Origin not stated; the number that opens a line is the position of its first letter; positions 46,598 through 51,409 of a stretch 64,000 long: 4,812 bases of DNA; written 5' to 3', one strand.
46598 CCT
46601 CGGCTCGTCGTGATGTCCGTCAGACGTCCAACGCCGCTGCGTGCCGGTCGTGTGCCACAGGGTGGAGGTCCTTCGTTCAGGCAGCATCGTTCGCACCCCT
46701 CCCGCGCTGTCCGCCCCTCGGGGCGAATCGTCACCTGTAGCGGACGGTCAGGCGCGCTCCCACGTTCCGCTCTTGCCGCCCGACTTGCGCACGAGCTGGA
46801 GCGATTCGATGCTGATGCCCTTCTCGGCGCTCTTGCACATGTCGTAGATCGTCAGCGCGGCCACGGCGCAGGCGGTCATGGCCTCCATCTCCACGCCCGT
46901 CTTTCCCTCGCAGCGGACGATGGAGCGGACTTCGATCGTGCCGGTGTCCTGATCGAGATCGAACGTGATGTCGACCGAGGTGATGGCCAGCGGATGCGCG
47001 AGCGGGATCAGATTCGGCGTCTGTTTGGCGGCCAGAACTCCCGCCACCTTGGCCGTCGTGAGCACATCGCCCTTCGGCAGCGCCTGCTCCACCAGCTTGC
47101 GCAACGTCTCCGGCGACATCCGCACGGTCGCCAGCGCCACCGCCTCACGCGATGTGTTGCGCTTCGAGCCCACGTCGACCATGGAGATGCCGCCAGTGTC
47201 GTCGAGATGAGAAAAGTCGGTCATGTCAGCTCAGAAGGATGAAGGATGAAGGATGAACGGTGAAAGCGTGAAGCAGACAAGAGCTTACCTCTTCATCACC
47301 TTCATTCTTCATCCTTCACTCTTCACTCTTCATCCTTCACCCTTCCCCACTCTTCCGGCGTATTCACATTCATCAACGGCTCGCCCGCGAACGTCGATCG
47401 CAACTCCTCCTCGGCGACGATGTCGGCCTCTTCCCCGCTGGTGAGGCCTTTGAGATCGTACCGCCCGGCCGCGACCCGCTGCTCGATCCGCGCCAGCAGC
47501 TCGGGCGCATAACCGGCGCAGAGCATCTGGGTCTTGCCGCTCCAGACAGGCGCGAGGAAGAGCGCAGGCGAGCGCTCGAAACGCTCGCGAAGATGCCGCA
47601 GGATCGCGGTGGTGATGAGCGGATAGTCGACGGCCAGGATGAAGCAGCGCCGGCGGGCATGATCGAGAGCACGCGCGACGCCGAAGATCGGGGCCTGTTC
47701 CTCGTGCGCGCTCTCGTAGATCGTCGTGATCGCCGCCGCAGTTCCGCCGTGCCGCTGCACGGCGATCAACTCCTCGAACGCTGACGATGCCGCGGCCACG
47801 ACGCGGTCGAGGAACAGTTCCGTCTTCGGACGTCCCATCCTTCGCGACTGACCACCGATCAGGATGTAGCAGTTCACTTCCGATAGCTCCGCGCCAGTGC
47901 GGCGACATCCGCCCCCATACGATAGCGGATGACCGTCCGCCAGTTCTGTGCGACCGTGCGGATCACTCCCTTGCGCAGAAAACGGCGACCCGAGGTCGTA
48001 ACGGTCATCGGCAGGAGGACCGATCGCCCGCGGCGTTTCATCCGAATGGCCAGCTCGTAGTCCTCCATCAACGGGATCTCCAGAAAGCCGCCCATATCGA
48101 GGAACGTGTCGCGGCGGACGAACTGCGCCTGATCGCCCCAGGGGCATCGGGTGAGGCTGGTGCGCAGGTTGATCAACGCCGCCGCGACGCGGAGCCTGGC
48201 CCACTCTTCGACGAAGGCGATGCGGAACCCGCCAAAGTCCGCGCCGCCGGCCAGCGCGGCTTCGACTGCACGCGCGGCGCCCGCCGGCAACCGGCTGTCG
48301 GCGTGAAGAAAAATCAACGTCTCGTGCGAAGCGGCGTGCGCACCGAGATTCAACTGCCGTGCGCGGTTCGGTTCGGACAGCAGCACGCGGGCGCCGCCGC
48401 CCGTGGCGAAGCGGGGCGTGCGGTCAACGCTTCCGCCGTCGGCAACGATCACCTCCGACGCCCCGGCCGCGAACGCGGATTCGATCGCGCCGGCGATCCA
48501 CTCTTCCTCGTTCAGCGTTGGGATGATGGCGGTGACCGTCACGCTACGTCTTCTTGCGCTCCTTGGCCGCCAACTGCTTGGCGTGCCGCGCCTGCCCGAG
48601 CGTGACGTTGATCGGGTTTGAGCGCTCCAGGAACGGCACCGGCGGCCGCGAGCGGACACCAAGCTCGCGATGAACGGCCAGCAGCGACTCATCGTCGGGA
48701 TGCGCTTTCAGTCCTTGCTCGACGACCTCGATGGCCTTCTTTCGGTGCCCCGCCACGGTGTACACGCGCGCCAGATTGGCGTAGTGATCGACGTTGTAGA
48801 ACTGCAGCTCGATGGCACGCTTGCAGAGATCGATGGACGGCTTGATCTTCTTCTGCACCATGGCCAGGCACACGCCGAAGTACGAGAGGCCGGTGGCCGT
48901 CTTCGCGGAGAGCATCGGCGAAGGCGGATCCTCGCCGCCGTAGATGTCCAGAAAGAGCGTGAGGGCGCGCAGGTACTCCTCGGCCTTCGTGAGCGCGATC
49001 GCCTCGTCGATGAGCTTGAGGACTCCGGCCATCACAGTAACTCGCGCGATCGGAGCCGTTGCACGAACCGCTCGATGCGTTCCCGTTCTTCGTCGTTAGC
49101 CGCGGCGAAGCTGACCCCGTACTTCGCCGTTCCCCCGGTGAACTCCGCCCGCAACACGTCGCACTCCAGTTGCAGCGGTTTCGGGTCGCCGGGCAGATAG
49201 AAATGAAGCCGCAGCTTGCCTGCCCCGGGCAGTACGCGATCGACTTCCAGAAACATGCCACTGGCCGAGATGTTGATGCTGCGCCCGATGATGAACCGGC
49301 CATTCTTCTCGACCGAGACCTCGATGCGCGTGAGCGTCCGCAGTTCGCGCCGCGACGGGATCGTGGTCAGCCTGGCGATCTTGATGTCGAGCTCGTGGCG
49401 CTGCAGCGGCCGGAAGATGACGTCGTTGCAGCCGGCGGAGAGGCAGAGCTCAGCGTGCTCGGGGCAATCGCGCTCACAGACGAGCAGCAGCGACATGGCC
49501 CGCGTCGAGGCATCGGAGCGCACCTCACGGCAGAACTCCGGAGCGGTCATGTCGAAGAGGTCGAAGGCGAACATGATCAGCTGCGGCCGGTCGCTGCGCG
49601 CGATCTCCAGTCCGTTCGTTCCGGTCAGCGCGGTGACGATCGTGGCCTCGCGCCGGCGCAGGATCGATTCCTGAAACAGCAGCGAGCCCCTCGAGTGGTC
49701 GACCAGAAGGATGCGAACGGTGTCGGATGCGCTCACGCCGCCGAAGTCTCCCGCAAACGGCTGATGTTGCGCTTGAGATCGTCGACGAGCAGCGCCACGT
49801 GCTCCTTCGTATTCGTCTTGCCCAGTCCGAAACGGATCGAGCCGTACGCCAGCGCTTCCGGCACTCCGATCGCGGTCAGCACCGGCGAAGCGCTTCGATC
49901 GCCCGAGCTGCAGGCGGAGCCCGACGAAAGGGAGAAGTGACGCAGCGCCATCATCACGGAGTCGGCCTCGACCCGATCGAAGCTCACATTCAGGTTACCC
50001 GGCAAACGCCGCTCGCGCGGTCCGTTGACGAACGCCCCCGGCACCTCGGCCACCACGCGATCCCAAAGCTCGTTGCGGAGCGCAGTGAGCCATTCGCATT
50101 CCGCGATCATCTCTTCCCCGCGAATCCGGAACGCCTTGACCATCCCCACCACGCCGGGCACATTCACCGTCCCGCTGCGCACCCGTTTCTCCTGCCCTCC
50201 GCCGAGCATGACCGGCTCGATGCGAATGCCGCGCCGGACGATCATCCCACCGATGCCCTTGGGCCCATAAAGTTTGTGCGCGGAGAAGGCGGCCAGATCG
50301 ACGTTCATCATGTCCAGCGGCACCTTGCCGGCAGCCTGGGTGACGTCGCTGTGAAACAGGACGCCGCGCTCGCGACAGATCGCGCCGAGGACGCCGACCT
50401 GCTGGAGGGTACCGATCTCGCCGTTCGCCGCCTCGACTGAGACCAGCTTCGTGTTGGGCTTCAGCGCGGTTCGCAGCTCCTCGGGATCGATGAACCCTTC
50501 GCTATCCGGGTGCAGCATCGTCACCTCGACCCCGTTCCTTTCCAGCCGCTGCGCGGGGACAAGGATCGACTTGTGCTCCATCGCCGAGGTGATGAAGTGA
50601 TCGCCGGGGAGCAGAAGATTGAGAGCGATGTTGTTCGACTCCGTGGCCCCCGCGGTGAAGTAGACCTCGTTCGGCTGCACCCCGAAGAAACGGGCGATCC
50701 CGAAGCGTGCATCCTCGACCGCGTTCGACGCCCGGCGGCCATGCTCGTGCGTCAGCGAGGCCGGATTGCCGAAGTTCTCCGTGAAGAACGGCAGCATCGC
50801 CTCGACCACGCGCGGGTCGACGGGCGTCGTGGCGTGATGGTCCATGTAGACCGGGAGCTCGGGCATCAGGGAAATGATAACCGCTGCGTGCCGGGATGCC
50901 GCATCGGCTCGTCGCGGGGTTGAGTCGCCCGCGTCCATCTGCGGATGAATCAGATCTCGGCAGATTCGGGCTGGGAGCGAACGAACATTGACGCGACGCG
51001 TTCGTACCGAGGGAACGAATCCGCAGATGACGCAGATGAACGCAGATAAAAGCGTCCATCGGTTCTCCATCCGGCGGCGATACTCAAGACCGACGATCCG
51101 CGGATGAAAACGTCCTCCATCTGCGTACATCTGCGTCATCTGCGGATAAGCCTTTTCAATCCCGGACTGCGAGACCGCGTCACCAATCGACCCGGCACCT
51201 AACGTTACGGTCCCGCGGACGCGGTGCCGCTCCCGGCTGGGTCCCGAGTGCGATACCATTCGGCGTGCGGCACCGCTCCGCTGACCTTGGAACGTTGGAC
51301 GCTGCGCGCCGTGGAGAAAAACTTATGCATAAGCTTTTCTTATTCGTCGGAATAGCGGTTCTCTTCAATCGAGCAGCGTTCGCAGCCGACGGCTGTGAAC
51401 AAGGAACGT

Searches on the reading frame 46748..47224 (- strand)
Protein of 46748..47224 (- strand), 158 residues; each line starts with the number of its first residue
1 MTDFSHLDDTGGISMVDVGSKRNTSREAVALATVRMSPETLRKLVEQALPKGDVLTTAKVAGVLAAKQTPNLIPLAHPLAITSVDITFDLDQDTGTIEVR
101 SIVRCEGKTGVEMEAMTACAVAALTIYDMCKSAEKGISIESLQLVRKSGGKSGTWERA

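Call 93: search_protein_families(library=pfam, proteins=[window:46748-47224:-], max_evalue=0.001)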
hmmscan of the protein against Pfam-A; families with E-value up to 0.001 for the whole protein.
window:46748-47224:- (158 aa): 1 family
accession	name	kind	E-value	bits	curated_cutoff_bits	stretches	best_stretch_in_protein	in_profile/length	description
PF01967.27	MoaC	-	2.7e-54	183.3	27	1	15-150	1-136/136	MoaC family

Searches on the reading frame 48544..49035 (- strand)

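Call 94: search_protein_families(library=pfam, proteins=[window:48544-49035:-], max_evalue=0.001)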
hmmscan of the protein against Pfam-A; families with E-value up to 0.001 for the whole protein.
window:48544-49035:- (163 aa): 3 families
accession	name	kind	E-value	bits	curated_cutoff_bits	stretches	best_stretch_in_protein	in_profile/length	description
PF13428.12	TPR_14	-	5.5e-05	23.9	23.5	1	85-119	4-38/44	Tetratricopeptide repeat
PF14559.12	TPR_19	-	0.0002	22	25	1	69-121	12-64/68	Tetratricopeptide repeat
PF07719.23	TPR_2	-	0.00029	21.2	27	0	85-115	4-34/34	Tetratricopeptide repeat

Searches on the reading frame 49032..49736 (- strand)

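Call 94: search_protein_families(library=pfam, proteins=[window:49032-49736:-], max_evalue=0.001)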
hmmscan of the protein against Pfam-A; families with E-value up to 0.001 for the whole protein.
window:49032-49736:- (234 aa): 2 families
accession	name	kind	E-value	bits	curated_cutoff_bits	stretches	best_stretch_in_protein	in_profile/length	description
PF07238.19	PilZ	-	6.9e-13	49.3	22.5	1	129-226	3-101/102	PilZ domain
PF00072.30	Response_reg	-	4.1e-07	30.6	30.2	1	9-119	1-109/111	Response regulator receiver domain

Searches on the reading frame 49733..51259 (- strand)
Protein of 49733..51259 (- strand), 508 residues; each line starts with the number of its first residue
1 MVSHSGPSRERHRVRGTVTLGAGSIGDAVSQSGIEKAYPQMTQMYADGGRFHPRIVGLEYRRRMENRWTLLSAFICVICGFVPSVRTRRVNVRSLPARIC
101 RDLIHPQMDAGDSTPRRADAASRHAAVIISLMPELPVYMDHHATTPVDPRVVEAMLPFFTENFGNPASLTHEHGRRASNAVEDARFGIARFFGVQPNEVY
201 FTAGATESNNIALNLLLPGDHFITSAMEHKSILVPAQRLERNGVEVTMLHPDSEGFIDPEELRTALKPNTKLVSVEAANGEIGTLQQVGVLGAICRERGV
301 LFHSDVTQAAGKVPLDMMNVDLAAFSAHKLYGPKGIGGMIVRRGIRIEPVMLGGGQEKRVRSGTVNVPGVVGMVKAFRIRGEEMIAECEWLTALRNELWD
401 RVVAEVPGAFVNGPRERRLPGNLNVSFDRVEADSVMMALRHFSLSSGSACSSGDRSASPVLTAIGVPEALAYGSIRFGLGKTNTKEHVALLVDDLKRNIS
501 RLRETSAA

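Call 94: search_protein_families(library=pfam, proteins=[window:49733-51259:-], max_evalue=0.001)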
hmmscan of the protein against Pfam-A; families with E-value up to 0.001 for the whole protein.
window:49733-51259:- (508 aa): 4 families
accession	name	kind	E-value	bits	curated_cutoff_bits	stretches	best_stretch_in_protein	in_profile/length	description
PF00266.25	Aminotran_5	-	1.8e-72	244.8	21.5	1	137-490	1-370/371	Aminotransferase class-V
PF01212.27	Beta_elim_lyase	-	5.7e-07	29.6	27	1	198-307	49-170/288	Beta-eliminating lyase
PF01053.26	Cys_Met_Meta_PP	-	3e-05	23.2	27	1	199-331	71-200/381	Cys/Met metabolism PLP-dependent enzyme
PF01041.23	DegT_DnrJ_EryC1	-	0.00052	19.8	19.8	1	201-341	44-185/360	DegT/DnrJ/EryC1/StrS aminotransferase family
